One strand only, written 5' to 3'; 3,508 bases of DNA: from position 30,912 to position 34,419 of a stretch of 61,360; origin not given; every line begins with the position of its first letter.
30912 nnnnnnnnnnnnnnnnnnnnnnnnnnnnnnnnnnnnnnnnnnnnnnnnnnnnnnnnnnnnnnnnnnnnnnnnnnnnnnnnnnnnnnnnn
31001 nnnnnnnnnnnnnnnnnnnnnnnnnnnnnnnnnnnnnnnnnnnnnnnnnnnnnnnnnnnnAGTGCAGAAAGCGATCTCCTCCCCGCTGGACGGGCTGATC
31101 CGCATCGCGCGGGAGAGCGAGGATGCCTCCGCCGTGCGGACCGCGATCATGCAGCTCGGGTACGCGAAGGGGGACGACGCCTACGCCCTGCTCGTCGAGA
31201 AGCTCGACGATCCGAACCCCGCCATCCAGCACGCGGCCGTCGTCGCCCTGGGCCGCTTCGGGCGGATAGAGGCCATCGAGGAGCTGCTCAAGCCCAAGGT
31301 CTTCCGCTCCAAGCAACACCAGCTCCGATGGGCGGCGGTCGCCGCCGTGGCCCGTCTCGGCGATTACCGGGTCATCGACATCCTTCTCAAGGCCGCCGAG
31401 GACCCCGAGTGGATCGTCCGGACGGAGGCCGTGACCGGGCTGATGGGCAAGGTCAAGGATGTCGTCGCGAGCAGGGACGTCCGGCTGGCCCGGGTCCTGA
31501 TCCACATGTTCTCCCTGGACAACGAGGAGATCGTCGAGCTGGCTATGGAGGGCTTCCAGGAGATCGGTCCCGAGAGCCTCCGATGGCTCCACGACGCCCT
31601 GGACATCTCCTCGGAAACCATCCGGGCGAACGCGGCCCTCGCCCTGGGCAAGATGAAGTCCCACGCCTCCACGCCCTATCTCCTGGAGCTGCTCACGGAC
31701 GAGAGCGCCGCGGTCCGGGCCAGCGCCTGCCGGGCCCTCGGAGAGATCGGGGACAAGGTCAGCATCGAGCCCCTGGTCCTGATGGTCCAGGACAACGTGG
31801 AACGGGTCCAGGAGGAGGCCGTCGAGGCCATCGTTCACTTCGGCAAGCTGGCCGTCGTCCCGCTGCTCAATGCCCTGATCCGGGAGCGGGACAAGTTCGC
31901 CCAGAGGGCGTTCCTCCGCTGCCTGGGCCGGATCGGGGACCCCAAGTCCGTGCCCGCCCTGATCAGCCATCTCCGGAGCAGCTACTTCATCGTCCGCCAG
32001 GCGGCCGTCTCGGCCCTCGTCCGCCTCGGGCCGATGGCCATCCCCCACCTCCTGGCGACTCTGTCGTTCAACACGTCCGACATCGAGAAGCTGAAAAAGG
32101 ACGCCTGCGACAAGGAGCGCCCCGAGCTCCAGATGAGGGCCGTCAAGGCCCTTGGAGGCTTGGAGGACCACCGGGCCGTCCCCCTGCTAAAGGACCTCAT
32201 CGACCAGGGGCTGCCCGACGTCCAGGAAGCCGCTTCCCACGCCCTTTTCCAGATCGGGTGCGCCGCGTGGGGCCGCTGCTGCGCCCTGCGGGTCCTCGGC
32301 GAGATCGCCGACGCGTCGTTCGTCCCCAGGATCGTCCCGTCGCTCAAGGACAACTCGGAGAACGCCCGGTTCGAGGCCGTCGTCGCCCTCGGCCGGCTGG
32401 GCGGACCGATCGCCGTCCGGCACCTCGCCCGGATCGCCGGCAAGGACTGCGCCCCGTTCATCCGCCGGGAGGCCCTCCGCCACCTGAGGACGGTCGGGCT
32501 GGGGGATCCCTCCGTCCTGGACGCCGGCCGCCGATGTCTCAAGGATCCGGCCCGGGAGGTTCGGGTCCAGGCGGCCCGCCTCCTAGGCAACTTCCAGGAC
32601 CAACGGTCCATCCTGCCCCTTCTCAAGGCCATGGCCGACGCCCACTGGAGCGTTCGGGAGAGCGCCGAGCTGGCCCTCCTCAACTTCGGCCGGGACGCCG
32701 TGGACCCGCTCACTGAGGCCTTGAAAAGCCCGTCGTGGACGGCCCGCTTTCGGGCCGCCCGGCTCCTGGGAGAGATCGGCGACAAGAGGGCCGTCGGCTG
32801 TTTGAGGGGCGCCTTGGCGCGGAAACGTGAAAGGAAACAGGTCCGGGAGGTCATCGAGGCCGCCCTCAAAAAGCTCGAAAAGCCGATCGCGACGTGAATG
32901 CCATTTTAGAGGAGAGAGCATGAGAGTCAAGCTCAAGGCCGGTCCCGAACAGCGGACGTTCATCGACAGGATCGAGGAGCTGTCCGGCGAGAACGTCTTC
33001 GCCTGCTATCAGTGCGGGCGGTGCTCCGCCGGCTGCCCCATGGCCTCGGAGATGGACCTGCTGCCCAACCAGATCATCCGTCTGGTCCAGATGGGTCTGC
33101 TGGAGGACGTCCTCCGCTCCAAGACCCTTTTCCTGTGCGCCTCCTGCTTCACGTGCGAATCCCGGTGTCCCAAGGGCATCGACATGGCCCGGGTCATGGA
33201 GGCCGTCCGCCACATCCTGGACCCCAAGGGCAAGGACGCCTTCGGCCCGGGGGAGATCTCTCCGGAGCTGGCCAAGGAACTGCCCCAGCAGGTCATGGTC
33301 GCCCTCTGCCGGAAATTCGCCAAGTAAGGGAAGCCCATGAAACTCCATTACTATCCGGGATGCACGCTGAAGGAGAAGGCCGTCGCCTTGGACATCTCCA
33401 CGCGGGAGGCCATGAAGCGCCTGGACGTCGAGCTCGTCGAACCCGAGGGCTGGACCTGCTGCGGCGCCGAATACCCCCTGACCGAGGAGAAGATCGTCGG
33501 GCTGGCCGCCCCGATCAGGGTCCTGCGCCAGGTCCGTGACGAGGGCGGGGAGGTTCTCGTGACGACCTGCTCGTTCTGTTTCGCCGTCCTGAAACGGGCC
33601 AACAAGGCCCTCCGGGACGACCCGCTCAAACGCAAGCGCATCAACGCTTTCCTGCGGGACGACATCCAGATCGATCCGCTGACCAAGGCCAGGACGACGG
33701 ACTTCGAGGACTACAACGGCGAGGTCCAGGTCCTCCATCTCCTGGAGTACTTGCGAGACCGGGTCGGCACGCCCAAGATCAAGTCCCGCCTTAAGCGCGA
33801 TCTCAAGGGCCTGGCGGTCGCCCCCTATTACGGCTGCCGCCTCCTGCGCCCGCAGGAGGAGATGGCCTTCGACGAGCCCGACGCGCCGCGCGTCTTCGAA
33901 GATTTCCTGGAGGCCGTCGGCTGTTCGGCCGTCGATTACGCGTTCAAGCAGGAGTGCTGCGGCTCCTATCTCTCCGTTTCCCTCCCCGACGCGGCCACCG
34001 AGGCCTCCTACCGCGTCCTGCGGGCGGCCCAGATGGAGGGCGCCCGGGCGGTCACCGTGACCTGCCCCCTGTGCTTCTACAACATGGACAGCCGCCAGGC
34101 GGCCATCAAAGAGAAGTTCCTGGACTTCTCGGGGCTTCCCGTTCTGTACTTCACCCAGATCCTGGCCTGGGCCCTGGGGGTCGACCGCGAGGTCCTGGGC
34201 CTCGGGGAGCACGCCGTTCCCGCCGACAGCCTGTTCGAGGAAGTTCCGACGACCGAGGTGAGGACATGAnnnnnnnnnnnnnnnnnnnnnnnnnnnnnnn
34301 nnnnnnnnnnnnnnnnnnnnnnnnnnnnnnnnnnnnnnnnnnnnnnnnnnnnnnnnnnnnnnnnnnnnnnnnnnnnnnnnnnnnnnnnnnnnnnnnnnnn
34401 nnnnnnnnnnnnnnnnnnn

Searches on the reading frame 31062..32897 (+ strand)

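Call 7: search_protein_families(library=pfam, proteins=[window:31062-32897:+], max_evalue=0.0001)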
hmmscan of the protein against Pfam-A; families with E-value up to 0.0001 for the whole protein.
window:31062-32897:+ (611 aa): 8 families
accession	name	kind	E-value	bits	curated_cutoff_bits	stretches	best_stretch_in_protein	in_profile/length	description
PF13646.12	HEAT_2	-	1.7e-93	307.5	27.7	11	175-257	3-87/88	HEAT repeats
PF03130.22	HEAT_PBS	-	3.7e-40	132.2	20.9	0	500-526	1-27/27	PBS lyase HEAT-like repeat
PF02985.28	HEAT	-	1.6e-36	121.3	23.5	1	205-231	3-29/31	HEAT repeat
PF00514.29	Arm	-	2.7e-15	56.2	20.6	0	205-229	15-39/41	Armadillo/beta-catenin-like repeat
PF13513.12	HEAT_EZ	-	9.1e-14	52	27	1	187-229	3-55/55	HEAT-like repeat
PF12717.13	Cnd1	-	1.7e-06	28.7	26.4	0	197-252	47-107/162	non-SMC mitotic condensation complex subunit 1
PF01602.26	Adaptin_N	-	4.1e-05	22.8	37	0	276-442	91-252/524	Adaptin N terminal region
PF21547.3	TTI1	-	4.4e-05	23.7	27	0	207-247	4-44/90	TELO2-interacting protein 1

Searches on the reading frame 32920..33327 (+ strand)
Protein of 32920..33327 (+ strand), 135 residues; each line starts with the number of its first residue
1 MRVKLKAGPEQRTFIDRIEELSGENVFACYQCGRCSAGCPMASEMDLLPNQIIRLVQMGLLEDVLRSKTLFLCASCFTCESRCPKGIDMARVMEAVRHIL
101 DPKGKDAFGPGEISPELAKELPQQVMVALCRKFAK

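Call 4: search_protein_families(library=pfam, proteins=[window:32920-33327:+], max_evalue=0.01)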
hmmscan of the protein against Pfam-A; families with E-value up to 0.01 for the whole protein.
window:32920-33327:+ (135 aa): 7 families
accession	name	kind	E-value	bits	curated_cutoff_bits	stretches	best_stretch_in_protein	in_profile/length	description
PF13534.11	Fer4_17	-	3.2e-12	47.2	22.2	1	28-88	1-61/61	4Fe-4S dicluster domain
PF13183.11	Fer4_8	-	2.6e-11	44.3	27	1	28-87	4-68/68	4Fe-4S dicluster domain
PF13187.11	Fer4_9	-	4.9e-09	36.5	27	1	28-86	1-50/52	4Fe-4S dicluster domain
PF13237.11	Fer4_10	-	1.3e-05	25.5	25.5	1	27-84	7-53/53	4Fe-4S dicluster domain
PF25160.1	LdpA_Fe-S-bd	-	1.9e-05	24.8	27.6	1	28-42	27-41/49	LdpA Fe-S cluster-binding domain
PF13484.11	Fer4_16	-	0.00023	22.3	30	0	29-41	2-14/66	4Fe-4S double cluster binding domain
PF12838.12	Fer4_7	-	0.00074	20.4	27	1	29-87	2-52/52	4Fe-4S dicluster domain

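Call 5: search_protein_families(library=ncbifam, proteins=[window:32920-33327:+], max_evalue=0.01)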
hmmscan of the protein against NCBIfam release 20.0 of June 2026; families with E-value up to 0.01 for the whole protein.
window:32920-33327:+ (135 aa): 27 families (the best 25 are shown)
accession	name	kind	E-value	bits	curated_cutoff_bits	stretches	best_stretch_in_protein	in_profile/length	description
TIGR03290.1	CoB_CoM_SS_C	equivalog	1e-19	71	160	1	28-103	3-78/144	CoB--CoM heterodisulfide reductase subunit C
NF038018.1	qmoC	equivalog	2.4e-17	63.5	300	1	13-99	4-90/360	quinone-interacting membrane-bound oxidoreductase complex subunit QmoC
NF041890.1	hdrC_Methbact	equivalog_domain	4e-14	52.7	270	1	13-101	15-102/192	ferredoxin:CoB-CoM heterodisulfide reductase subunit HdrC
NF041779.1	hetero_SS_HdrC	equivalog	2.6e-11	43.3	350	1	28-99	32-102/198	ferredoxin:CoB-CoM heterodisulfide reductase subunit HdrC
NF004898.0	PRK06259.1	equivalog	7.9e-09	34.7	385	2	1-56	160-213/488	fumarate reductase (CoM/CoB) subunit TfrB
NF008434.0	PRK11274.1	equivalog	8.9e-08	31.5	333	1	26-127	22-129/409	glycolate oxidase subunit GlcF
TIGR00384.1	dhsB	subfamily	1.3e-07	31.3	88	1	66-96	191-221/222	succinate dehydrogenase and fumarate reductase iron-sulfur protein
TIGR01945.1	rnfC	subfamily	2.4e-07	29.7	245.95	1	19-95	355-426/435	RnfABCDGE type electron transport complex subunit C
NF041837.1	rnfC_Methano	equivalog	2.6e-07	29.8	650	1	17-96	348-422/438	Rnf electron transport complex subunit RnfC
TIGR00314.1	cdhA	equivalog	5.5e-07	27.8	781.3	1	17-113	390-481/784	CO dehydrogenase/acetyl-CoA synthase complex subunit alpha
NF008369.0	PRK11168.1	equivalog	8.8e-07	28.1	278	1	28-98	12-85/401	anaerobic glycerol-3-phosphate dehydrogenase subunit C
NF045796.1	DsrK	equivalog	9.7e-07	27.7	400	1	69-109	116-156/453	sulfate reduction electron transfer complex DsrMKJOP subunit DsrK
NF004616.0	PRK05950.1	subfamily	1.4e-06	27.6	228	1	24-100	144-233/238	succinate dehydrogenase iron-sulfur subunit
NF045663.1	diclust_near_Sec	equivalog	2.7e-06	25.8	530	1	29-105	309-387/759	pyridine nucleotide-disulfide oxidoreductase/dicluster-binding protein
NF005746.0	PRK07570.1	subfamily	7.2e-05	22.2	243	1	26-100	156-241/250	succinate dehydrogenase/fumarate reductase iron-sulfur subunit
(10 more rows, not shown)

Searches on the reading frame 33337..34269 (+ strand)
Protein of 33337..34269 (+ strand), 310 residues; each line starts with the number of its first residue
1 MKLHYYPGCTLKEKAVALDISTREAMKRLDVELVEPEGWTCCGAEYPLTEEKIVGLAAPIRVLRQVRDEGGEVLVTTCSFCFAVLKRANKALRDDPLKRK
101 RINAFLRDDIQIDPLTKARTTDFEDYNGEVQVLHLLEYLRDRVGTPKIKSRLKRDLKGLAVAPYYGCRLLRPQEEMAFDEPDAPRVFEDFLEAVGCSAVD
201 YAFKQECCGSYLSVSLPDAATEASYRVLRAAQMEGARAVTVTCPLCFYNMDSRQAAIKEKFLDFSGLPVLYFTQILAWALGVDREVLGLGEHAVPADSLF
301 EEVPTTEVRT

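Call 4: search_protein_families(library=pfam, proteins=[window:33337-34269:+], max_evalue=0.01)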
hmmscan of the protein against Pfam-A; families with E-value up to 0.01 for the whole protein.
window:33337-34269:+ (310 aa): 1 family
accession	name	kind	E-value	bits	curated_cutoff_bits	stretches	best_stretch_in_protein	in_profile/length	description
PF02754.22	CCG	-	6.4e-21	74.7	20.6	2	5-86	3-85/85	Cysteine-rich domain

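Call 5: search_protein_families(library=ncbifam, proteins=[window:33337-34269:+], max_evalue=0.01)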
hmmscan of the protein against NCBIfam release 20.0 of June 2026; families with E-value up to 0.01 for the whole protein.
window:33337-34269:+ (310 aa): 6 families
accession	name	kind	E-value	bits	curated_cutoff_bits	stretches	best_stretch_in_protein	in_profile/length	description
TIGR03288.1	CoB_CoM_SS_B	equivalog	1.1e-46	159.5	345.15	1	3-301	2-288/290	CoB--CoM heterodisulfide reductase subunit B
NF042965.1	MFR_anch_SdhE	equivalog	3.8e-39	134.9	500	1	3-294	3-276/282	8-methylmenaquinol:fumarate reductase membrane anchor subunit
NF041780.1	hetero_SS_HdrB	equivalog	3e-24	85.9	450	1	9-301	12-303/304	ferredoxin:CoB-CoM heterodisulfide reductase subunit HdrB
NF045670.1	quin_L_LdhH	equivalog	8.9e-10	37.5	800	1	2-108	468-575/706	L-lactate dehydrogenase (quinone) large subunit LdhH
NF004898.0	PRK06259.1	equivalog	5.6e-08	31.8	385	1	2-256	263-469/488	fumarate reductase (CoM/CoB) subunit TfrB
NF008434.0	PRK11274.1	equivalog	7.1e-05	21.9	333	1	7-109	174-282/409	glycolate oxidase subunit GlcF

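Call 51: search_solved_structures(query=window:33337-34269:+, max_evalue=0.001, show_alignments=2)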
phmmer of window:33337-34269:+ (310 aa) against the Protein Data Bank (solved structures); distinct sequences matched with E-value up to 0.001: 5.
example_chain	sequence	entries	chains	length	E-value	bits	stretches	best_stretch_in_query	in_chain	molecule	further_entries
8rvu_b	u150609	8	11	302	3.7e-39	138.1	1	1-303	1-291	H(2):CoB-CoM heterodisulfide,ferredoxin reductase subunit B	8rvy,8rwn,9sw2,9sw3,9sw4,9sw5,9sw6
8rvv_B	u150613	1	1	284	7e-38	133.9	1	1-294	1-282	H(2):CoB-CoM heterodisulfide,ferredoxin reductase subunit B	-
5odc_B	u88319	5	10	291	3.8e-33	118.3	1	1-302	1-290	Heterodisulfide reductase, subunit B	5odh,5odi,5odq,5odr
9sfi_C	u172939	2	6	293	4.1e-30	108.4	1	1-300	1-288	H(2)/formate:CoB-CoM heterodisulfide,ferredoxin reductase subunit B2 | Heterodisulfide reductase subunit B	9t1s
7bkb_B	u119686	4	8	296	4.9e-30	108.1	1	5-300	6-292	CoB--CoM heterodisulfide reductase subunit B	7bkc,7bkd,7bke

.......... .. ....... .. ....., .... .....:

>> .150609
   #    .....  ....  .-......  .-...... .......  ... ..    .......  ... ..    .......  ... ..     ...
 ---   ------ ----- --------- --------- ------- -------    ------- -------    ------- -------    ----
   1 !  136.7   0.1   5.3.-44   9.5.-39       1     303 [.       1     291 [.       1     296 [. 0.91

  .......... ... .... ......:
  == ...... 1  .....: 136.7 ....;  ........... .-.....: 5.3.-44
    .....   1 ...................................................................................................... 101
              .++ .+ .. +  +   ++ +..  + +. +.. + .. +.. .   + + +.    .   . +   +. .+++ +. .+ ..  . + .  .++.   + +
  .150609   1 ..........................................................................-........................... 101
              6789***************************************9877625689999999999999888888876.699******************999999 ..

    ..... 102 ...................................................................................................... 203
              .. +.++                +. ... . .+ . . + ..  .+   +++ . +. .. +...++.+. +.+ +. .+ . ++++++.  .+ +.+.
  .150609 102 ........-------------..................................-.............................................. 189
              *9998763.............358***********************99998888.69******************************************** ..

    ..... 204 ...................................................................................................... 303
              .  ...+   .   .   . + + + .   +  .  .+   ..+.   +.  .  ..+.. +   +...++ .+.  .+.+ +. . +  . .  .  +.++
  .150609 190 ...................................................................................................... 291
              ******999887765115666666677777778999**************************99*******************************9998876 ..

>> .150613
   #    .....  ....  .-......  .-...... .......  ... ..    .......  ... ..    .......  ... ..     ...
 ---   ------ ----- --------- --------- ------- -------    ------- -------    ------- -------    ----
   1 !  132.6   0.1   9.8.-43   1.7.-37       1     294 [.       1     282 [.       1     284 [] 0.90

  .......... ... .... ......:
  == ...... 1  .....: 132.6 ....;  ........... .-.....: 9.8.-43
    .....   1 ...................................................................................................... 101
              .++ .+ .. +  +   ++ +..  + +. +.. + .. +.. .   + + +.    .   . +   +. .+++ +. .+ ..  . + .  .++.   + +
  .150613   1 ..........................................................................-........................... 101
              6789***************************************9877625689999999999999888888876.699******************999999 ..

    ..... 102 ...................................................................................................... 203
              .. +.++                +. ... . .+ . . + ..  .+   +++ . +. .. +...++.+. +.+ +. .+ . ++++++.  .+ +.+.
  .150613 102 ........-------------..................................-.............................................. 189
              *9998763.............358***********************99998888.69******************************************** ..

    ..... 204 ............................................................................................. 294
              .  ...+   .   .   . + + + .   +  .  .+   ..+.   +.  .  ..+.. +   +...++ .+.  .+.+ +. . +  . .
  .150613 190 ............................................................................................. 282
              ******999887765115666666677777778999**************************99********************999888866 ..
